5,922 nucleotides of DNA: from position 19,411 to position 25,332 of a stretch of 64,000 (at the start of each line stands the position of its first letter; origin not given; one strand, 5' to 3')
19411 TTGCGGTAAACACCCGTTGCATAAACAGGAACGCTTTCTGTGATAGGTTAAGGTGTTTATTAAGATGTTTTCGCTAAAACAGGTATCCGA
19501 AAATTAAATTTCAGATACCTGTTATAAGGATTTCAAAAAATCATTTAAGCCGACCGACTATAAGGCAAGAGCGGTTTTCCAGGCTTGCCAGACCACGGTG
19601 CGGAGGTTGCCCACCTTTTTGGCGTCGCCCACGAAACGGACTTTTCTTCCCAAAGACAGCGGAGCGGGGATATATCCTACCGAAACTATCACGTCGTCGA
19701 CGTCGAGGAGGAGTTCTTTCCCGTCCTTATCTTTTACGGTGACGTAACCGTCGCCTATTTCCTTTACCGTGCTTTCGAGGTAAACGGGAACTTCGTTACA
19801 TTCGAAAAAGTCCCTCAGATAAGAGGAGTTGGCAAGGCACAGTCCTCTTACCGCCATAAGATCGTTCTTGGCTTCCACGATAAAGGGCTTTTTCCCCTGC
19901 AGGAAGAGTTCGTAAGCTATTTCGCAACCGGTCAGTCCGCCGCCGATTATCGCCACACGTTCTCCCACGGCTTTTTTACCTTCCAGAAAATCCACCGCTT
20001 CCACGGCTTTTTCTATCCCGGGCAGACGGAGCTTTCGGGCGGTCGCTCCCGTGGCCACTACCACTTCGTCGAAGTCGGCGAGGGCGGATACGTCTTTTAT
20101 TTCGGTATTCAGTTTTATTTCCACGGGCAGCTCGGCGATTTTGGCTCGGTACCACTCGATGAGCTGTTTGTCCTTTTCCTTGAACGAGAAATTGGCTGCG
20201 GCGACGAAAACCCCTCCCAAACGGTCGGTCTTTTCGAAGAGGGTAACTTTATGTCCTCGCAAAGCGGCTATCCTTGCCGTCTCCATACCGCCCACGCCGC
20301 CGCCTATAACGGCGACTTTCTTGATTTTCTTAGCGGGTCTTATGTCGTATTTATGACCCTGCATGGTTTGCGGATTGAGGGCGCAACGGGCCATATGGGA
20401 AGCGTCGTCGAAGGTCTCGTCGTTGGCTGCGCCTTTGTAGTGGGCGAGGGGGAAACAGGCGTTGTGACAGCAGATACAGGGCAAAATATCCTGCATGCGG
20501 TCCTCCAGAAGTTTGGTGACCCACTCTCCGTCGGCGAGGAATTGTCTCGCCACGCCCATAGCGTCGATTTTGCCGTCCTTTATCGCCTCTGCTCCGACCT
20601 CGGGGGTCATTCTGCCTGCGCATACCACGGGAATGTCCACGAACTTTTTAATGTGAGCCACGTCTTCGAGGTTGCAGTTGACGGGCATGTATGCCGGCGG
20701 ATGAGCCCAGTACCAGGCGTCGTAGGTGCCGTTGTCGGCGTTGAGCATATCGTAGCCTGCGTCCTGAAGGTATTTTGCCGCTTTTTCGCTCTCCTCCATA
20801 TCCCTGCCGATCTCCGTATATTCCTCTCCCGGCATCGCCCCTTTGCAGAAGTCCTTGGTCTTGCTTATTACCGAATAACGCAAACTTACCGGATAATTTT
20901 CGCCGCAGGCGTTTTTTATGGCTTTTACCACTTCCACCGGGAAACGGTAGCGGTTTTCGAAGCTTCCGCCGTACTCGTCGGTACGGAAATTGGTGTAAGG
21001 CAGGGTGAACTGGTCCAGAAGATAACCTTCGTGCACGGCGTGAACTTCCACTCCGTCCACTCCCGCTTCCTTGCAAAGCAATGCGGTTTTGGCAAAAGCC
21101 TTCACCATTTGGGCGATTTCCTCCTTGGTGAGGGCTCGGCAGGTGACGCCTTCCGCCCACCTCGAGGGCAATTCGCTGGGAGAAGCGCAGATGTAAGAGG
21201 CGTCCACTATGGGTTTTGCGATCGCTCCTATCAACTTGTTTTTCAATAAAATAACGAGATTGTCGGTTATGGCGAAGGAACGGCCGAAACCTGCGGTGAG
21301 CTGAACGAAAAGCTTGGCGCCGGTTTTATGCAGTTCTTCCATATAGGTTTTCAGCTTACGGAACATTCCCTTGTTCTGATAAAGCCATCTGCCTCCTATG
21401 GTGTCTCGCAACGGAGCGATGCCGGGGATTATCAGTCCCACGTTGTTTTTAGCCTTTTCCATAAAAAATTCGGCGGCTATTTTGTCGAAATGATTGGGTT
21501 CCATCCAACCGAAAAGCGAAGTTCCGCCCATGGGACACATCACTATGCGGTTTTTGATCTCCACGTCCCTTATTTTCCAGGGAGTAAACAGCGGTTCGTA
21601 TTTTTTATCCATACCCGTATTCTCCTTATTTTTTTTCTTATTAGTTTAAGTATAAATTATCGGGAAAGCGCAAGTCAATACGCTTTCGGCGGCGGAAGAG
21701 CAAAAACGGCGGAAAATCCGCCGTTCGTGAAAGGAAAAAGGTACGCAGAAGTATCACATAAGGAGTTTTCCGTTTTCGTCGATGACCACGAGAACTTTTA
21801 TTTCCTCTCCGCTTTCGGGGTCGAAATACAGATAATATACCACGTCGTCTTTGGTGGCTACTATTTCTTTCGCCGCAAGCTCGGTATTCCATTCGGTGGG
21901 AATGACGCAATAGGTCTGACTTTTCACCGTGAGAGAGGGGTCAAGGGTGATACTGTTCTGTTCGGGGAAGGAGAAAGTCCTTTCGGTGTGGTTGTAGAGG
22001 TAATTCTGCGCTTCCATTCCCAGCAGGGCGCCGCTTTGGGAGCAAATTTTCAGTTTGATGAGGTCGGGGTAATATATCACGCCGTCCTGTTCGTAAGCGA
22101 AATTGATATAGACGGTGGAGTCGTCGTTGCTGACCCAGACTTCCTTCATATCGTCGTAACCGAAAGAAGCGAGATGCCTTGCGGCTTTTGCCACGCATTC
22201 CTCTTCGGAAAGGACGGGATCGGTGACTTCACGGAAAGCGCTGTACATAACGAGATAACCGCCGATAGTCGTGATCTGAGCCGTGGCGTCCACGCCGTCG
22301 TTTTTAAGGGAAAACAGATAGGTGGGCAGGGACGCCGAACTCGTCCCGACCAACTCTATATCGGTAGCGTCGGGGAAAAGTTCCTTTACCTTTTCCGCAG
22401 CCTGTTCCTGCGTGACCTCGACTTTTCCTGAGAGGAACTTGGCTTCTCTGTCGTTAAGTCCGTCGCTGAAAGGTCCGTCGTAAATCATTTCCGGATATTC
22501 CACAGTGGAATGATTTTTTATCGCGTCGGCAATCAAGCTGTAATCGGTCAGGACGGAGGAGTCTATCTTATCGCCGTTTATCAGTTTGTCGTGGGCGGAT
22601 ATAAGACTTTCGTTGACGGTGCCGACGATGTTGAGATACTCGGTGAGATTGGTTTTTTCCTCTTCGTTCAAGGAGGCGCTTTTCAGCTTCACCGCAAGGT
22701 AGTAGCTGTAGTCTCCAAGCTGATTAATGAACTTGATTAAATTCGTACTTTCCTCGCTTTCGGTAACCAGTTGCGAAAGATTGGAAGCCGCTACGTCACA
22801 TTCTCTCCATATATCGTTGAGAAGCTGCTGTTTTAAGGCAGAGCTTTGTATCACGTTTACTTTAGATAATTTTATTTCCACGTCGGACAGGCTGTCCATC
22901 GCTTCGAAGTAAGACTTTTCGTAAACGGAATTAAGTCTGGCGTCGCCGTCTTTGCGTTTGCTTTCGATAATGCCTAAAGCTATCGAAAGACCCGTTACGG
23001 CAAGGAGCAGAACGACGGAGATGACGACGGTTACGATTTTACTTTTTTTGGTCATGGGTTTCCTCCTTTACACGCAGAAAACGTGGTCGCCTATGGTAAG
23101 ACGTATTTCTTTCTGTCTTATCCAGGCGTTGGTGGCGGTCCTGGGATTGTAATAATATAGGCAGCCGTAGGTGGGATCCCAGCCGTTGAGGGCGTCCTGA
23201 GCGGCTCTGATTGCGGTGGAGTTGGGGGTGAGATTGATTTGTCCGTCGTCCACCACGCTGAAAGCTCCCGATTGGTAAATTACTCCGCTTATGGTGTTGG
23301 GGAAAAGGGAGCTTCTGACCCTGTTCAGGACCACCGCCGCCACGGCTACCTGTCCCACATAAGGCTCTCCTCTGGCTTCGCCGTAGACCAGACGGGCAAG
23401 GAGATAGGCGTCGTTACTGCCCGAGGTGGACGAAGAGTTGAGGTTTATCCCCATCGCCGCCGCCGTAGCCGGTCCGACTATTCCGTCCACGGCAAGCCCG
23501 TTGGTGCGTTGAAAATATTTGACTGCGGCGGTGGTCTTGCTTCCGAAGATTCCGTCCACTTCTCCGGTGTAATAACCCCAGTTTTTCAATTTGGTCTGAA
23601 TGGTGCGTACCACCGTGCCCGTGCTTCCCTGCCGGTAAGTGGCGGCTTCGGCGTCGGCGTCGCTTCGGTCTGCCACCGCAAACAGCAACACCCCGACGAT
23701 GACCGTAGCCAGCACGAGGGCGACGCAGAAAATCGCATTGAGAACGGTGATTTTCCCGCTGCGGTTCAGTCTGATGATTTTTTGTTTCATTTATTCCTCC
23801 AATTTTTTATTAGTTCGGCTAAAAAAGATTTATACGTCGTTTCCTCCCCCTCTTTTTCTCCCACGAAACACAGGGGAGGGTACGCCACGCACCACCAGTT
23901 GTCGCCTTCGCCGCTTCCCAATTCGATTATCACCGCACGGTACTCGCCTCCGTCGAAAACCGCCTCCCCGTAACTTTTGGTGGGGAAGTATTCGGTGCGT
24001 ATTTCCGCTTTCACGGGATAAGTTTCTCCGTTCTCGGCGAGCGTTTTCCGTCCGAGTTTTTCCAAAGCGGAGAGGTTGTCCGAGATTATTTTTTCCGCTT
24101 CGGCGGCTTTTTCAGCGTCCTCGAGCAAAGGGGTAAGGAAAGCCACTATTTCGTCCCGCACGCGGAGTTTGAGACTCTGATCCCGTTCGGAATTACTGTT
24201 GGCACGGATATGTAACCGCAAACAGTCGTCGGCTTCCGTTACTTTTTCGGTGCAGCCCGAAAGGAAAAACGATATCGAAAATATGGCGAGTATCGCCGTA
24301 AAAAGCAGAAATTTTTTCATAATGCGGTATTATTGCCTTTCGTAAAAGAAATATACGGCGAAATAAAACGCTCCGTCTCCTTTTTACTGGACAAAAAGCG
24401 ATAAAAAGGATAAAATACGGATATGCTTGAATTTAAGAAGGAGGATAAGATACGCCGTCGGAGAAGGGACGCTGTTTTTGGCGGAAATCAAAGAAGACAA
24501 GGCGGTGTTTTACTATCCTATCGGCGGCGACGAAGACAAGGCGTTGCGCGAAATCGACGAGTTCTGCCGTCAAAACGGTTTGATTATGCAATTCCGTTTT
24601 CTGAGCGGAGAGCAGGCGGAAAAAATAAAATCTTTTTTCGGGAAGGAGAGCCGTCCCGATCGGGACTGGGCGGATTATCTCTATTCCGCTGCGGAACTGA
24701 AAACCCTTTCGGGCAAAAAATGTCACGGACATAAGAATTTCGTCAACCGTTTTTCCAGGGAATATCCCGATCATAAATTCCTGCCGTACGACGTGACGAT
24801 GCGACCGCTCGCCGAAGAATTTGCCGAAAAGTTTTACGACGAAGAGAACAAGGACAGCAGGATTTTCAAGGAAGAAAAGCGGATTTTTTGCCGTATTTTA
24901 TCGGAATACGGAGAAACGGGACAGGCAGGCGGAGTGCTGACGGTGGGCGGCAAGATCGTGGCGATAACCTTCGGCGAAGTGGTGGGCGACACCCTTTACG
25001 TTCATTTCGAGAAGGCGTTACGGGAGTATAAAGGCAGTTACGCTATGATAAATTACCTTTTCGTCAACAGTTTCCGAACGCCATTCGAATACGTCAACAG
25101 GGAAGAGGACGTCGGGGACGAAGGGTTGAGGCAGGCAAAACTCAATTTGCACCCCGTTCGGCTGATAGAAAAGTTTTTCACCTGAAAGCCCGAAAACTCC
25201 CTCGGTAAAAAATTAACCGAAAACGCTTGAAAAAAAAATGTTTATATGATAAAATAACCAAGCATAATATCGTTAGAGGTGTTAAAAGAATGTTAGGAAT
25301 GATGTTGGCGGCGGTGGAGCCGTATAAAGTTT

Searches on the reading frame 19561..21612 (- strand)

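Call 25: search_protein_families(library=pfam, proteins=[window:19561-21612:-], max_evalue=0.001)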
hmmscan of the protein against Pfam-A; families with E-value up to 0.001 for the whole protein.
window:19561-21612:- (684 aa): 14 families
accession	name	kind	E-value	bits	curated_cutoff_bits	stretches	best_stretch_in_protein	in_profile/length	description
PF00724.26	Oxidored_FMN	-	2.2e-58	198.6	27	1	8-373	2-340/342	NADH:flavin oxidoreductase / NADH oxidase family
PF07992.20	Pyr_redox_2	-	6.8e-33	114.8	26.1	2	513-652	99-242/291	Pyridine nucleotide-disulphide oxidoreductase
PF00070.33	Pyr_redox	-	1.3e-16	61.2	22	2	552-621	1-71/82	Pyridine nucleotide-disulphide oxidoreductase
PF01266.30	DAO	-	3e-14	53.8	27.9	1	432-467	1-37/353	FAD dependent oxidoreductase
PF13738.12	Pyr_redox_3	-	2.7e-12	47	30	1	515-650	126-270/305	Pyridine nucleotide-disulphide oxidoreductase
PF13450.12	NAD_binding_8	-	1.2e-10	41.9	21.9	1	435-467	1-33/68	NAD(P)-binding Rossmann-like domain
PF12831.13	FAD_oxidored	-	4.2e-08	33.3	27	1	433-480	2-49/416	FAD dependent oxidoreductase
PF01134.28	GIDA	-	7.8e-07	28.9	22.1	1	432-467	1-37/391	Glucose inhibited division protein A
PF00890.30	FAD_binding_2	-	2.8e-06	27.2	20.4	1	433-472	2-41/414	FAD binding domain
PF00743.25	FMO-like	-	5.9e-06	25.4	22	0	431-469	2-40/532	Flavin-binding monooxygenase-like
PF03486.20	HI0933_like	-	5.5e-05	23.2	50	0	432-467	2-37/244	HI0933-like protein Rossmann domain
PF02737.24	3HCDH_N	-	5.7e-05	23.5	22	0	432-509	1-77/180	3-hydroxyacyl-CoA dehydrogenase, NAD binding domain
PF01494.25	FAD_binding_3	-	0.00017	21.3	22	0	553-584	4-35/349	FAD binding domain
PF01262.27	AlaDh_PNT_C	-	0.00051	20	23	0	430-462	28-60/214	Alanine dehydrogenase/PNT, C-terminal domain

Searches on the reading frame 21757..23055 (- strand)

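Call 25: search_protein_families(library=pfam, proteins=[window:21757-23055:-], max_evalue=0.001)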
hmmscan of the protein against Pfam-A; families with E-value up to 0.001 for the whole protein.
window:21757-23055:- (433 aa): 2 families
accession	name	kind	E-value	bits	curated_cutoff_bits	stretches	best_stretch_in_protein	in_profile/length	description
PF14620.12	YPEB_PepSY1-2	-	1.1e-41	143.6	31.7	1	183-360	11-193/195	YpeB sporulation, PepSY1 and PepSY2 domains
PF20769.2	YPEB_N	-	1e-19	71.2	27.3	1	37-161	5-130/136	YpeB N-terminal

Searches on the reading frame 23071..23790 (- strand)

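Call 25: search_protein_families(library=pfam, proteins=[window:23071-23790:-], max_evalue=0.001)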
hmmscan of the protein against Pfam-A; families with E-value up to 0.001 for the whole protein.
window:23071-23790:- (240 aa): 4 families
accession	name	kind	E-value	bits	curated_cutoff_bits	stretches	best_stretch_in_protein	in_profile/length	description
PF07486.17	Hydrolase_2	-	5.5e-36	123.7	27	1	141-239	1-100/100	Cell Wall Hydrolase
PF01471.23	PG_binding_1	-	1.4e-22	80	23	1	58-113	2-57/57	Putative peptidoglycan binding domain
PF09374.15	PG_binding_3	-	4.2e-07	30.5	24.6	0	89-133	2-45/76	Predicted Peptidoglycan domain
PF08823.16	PG_binding_2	-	4.4e-06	27.3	21.1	1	56-97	13-54/74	Putative peptidoglycan binding domain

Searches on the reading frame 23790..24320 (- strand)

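Call 25: search_protein_families(library=pfam, proteins=[window:23790-24320:-], max_evalue=0.001)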
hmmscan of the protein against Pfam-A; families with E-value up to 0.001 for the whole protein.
window:23790-24320:- (177 aa): 1 family
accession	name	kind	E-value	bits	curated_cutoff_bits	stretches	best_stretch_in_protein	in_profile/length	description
PF09551.15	Spore_II_R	-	1.1e-44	152.5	25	1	31-155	2-126/128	Stage II sporulation protein R (spore_II_R)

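Call 57: search_protein_families(library=ncbifam, proteins=[window:23790-24320:-], max_evalue=0.001)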
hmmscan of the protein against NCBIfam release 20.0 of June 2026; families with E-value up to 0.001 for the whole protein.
window:23790-24320:- (177 aa): 1 family
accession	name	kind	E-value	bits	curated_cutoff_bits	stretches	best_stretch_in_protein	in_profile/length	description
TIGR02837.1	spore_II_R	equivalog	2.5e-45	154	151.9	1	26-159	32-165/168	stage II sporulation protein R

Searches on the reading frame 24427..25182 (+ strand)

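Call 25: search_protein_families(library=pfam, proteins=[window:24427-25182:+], max_evalue=0.001)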
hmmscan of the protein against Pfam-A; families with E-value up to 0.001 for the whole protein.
window:24427-25182:+ (252 aa): 1 family
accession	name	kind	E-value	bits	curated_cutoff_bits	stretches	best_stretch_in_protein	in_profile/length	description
PF09924.15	LPG_synthase_C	-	1.1e-36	126.8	27.5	1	7-250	25-295/298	Phosphatidylglycerol lysyltransferase, C-terminal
